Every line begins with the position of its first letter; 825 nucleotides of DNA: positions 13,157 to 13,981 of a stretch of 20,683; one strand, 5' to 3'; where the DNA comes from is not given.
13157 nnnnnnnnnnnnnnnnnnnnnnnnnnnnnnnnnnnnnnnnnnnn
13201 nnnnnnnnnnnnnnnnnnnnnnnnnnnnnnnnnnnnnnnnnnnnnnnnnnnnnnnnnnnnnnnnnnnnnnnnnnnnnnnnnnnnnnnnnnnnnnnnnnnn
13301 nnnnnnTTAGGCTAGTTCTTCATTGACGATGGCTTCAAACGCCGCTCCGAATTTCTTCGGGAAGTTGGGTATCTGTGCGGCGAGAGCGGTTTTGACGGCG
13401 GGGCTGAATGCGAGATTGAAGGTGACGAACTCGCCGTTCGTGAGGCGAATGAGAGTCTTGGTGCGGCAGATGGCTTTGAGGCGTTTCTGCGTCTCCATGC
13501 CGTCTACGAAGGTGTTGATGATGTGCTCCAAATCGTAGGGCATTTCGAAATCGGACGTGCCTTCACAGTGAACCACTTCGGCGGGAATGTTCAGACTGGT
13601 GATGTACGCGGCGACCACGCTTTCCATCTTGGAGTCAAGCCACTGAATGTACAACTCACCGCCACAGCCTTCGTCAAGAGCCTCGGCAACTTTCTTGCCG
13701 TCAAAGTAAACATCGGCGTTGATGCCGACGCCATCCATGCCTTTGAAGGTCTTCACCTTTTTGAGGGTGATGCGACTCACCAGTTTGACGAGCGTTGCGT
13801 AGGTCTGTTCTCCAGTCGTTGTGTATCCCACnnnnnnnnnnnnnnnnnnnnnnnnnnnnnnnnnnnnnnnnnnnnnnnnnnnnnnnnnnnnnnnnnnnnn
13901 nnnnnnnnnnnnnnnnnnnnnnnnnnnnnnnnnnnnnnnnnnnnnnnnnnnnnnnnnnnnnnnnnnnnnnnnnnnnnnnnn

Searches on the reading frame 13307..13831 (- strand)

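Call 28: search_protein_families(library=pfam, proteins=[window:13307-13831:-], max_evalue=0.01)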
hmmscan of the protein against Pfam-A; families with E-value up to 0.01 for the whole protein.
window:13307-13831:- (174 aa): 0 families

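Call 58: search_protein_families(library=phrogs, proteins=[window:13307-13831:-], max_evalue=0.001)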
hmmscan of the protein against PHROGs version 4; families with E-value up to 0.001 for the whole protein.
window:13307-13831:- (174 aa): 1 family
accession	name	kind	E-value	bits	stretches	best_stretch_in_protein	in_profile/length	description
phrog_17767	-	unknown function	9.4e-09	36.3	1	20-72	77-129/247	-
